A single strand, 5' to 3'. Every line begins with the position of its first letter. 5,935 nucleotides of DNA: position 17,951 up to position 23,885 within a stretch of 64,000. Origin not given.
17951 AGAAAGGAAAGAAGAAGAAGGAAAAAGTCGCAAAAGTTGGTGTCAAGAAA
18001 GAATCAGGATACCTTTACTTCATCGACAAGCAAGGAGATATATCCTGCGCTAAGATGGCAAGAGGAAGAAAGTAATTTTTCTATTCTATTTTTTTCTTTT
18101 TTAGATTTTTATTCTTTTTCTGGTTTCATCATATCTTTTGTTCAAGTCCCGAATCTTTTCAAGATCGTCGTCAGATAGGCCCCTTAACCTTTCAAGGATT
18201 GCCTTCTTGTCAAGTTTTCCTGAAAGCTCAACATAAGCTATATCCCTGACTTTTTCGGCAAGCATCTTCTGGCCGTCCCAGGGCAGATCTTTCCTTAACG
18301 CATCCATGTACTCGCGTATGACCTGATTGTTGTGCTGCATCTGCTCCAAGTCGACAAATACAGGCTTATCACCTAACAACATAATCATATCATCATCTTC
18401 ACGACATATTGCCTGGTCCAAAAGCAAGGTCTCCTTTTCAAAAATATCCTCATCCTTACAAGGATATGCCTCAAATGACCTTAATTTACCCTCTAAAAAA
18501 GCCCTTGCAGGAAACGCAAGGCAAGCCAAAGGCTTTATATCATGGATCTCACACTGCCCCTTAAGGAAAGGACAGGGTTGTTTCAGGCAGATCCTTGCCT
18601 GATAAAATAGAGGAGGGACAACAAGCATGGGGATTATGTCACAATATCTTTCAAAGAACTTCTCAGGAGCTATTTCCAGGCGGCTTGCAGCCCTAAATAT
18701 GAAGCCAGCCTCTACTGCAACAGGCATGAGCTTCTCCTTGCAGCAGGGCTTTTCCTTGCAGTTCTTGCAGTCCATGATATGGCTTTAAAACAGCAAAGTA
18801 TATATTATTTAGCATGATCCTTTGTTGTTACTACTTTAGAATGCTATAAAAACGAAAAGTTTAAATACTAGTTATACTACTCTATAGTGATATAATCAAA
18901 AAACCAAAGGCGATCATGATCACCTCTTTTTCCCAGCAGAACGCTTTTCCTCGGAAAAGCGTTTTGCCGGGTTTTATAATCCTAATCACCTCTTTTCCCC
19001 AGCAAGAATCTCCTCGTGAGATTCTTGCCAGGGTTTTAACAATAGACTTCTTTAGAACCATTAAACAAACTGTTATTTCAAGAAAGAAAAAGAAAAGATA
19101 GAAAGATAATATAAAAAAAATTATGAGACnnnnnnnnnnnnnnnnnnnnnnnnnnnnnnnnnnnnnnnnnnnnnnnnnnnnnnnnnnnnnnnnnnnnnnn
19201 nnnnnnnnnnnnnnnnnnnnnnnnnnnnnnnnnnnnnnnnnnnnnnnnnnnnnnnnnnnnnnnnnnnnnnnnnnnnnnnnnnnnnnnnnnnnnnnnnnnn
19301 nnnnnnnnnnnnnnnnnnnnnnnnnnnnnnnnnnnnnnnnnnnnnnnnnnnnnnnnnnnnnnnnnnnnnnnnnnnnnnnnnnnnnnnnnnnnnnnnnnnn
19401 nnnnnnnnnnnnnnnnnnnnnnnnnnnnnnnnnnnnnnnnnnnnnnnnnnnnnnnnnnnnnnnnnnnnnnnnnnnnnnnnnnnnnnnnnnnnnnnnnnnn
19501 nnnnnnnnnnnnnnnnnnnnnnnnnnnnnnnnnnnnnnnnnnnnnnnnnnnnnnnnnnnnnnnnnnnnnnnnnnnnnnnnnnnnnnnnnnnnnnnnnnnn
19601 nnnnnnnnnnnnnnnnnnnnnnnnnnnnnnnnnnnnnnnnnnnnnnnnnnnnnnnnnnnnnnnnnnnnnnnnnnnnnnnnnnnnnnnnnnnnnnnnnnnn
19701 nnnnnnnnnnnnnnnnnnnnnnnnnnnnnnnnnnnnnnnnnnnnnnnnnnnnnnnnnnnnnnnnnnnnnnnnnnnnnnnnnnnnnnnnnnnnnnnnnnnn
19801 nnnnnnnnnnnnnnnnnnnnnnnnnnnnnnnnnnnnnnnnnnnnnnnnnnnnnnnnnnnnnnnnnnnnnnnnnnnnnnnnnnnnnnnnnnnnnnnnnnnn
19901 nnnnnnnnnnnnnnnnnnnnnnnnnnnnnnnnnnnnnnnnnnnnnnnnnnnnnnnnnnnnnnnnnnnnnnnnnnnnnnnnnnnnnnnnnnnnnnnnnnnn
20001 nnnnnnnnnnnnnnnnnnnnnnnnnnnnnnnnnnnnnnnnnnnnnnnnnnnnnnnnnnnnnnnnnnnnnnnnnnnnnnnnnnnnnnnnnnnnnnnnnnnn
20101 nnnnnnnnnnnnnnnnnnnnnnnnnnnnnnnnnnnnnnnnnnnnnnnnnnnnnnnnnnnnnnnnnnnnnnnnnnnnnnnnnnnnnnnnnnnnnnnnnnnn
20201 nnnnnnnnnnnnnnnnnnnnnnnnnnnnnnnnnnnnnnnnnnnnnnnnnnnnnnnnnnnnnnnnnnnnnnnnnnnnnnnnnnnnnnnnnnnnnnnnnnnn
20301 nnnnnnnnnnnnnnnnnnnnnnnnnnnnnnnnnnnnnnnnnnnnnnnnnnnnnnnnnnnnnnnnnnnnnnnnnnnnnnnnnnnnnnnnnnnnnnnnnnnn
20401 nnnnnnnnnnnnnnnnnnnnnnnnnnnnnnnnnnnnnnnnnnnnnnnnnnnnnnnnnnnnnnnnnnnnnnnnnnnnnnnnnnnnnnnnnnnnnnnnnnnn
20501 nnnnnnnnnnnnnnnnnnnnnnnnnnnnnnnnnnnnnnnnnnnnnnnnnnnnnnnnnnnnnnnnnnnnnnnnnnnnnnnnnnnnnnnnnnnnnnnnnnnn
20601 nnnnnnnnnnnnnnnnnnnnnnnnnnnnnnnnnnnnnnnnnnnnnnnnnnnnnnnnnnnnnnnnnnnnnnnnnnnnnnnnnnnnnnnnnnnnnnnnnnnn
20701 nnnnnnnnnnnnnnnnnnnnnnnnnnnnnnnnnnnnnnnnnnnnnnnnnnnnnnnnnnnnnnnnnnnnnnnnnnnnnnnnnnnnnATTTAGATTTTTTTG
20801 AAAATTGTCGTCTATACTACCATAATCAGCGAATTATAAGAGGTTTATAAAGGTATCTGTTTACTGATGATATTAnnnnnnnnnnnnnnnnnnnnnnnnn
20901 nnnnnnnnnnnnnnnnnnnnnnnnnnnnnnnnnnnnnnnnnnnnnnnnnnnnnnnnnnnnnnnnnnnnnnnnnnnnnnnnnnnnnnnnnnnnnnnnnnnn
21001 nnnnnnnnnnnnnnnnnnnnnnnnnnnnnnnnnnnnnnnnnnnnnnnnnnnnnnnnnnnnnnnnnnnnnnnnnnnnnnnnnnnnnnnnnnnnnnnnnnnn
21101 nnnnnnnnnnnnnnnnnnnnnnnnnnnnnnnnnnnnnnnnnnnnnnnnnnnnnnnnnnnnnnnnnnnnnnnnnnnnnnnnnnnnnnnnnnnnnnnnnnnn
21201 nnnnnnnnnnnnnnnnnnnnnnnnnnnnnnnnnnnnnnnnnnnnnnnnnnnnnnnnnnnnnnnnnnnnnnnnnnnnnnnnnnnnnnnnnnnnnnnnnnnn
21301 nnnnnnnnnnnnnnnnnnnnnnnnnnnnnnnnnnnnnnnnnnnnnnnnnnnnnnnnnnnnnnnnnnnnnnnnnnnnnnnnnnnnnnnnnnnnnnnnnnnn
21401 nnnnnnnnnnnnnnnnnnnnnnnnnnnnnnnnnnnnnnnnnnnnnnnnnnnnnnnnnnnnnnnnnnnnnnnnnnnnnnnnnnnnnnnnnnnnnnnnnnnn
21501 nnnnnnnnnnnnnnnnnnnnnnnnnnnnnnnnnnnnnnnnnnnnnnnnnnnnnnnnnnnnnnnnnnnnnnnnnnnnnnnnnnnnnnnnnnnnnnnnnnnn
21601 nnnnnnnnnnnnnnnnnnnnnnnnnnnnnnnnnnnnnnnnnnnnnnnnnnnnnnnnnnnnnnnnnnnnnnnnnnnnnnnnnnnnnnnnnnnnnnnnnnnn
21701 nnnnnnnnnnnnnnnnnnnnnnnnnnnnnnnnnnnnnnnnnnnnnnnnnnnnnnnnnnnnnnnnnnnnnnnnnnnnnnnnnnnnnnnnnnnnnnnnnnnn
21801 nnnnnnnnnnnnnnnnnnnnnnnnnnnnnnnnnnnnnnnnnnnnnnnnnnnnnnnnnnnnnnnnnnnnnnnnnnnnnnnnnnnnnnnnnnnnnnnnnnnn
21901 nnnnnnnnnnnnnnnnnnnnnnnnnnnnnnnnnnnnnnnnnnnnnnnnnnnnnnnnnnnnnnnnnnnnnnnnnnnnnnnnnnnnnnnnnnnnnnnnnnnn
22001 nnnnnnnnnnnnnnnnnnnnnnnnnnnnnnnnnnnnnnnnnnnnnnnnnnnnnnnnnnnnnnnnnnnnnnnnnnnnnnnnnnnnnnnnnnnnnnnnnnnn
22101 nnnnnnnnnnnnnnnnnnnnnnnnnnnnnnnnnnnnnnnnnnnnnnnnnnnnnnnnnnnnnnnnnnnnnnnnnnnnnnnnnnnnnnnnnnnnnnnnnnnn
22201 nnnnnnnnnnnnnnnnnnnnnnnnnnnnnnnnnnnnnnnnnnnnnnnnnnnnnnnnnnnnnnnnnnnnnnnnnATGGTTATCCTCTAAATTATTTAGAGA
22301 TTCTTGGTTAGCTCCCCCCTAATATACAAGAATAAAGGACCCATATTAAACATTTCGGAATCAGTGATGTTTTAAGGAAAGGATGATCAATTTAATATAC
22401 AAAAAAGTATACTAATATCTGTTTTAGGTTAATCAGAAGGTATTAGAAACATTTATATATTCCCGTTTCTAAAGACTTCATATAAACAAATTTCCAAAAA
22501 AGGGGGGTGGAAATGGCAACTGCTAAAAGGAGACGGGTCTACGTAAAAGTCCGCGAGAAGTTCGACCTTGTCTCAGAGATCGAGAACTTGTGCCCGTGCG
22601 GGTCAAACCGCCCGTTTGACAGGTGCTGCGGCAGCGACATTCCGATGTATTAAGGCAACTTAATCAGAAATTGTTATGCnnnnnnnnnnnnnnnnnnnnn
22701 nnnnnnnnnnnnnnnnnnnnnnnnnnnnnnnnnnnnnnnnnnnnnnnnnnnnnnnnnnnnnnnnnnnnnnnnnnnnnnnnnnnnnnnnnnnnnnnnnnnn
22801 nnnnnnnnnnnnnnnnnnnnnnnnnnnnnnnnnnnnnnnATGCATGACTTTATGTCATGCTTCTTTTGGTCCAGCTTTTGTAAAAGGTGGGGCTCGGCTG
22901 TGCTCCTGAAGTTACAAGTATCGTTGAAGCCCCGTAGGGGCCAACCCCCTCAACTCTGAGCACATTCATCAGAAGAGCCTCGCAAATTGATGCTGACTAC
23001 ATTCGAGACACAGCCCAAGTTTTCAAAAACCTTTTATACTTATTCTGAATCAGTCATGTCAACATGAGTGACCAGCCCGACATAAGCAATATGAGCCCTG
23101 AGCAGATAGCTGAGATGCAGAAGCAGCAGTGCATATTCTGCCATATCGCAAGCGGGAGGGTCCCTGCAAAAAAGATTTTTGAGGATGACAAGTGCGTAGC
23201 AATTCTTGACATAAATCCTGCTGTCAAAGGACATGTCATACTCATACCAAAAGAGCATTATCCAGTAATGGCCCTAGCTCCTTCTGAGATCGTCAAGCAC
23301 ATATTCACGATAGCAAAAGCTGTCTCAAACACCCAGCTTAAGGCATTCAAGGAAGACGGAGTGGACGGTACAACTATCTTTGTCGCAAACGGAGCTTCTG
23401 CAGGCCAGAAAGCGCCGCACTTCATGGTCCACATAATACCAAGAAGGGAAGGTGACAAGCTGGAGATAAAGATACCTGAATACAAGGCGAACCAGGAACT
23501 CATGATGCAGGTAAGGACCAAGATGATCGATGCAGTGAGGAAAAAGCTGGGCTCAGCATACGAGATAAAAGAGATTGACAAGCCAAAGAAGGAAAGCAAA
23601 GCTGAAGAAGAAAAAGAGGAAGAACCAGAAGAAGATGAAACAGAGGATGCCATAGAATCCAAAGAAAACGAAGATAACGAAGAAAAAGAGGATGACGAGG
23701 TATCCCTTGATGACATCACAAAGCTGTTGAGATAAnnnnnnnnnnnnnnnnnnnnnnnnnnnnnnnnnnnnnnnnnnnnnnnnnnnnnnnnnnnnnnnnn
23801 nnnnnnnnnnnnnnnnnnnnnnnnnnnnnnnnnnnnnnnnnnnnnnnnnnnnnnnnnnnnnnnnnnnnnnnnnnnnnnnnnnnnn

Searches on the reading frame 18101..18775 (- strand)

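Call 76: search_protein_families(library=pfam, proteins=[window:18101-18775:-], max_evalue=0.001)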
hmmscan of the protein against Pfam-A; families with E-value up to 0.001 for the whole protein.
window:18101-18775:- (224 aa): 1 family
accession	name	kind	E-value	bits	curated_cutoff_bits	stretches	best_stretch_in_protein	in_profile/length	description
PF03692.20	CxxCxxCC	-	0.00099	20.2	23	0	2-91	1-72/85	Putative zinc- or iron-chelating domain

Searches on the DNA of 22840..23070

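Call 65: search_rna_families(source=window, start=22840, end=23070, threshold=evalue, max_evalue=10, show_alignments=2)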
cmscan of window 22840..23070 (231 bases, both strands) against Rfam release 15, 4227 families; matches with E-value up to 10: 4.
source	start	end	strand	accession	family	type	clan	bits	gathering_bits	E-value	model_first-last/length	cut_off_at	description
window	22893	22911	+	RF01151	snoU82P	Gene; snRNA; snoRNA; CD-box;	-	12.9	42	0.4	37-55/55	no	Small nucleolar RNA U82P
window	22924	22942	-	RF02806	PyrR208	Gene; snRNA; snoRNA; HACA-box;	-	12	64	4.7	12-30/60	no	Pyrobaculum sRNA 208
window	22986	23050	+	RF01642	ceN54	Gene; snRNA; snoRNA; CD-box;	-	12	60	6.3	1-68/68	no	Caenorhabditis snoRNA ceN54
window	22840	22858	-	RF02677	NsiR4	Gene; sRNA;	-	10.9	40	5.5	1-18/65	3'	Nitrogen stress-induced RNA 4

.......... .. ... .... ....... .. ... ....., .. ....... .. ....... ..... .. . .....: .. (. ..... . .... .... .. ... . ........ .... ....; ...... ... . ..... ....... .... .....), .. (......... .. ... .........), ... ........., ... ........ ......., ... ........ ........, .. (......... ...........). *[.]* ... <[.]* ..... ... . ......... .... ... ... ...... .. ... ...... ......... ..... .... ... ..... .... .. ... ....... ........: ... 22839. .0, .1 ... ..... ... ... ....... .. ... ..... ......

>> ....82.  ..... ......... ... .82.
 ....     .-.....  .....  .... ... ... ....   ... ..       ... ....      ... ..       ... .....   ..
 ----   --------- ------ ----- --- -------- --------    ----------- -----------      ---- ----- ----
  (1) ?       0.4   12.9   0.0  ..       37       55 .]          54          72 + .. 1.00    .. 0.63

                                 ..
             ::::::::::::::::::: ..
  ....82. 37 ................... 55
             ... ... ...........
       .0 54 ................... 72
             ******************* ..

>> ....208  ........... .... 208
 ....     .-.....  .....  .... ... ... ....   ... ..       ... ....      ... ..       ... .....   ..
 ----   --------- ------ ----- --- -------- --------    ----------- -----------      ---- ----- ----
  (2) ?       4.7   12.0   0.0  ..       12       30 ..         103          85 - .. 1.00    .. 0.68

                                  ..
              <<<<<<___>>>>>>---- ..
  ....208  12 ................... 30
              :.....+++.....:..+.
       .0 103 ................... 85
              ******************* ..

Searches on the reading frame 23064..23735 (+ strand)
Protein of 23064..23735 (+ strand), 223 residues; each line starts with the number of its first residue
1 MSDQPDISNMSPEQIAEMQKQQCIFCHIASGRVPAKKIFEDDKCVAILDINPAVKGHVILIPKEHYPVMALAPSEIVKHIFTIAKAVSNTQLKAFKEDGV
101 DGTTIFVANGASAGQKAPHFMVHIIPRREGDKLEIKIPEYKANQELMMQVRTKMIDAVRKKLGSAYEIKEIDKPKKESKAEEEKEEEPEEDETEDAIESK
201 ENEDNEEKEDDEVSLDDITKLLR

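Call 49: search_protein_families(library=pfam, proteins=[window:23064-23735:+], max_evalue=0.01)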
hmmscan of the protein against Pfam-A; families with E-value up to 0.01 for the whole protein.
window:23064-23735:+ (223 aa): 3 families
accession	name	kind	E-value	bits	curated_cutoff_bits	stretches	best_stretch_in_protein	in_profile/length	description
PF01230.28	HIT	-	6.3e-20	72.1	21.5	1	32-129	3-97/98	HIT domain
PF11969.13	DcpS_C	-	2.4e-10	41.3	24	1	22-126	1-101/114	Scavenger mRNA decapping enzyme C-term binding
PF04677.20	CwfJ_C_1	-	0.00037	20.8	21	1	14-126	5-108/122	Protein similar to CwfJ C-terminus 1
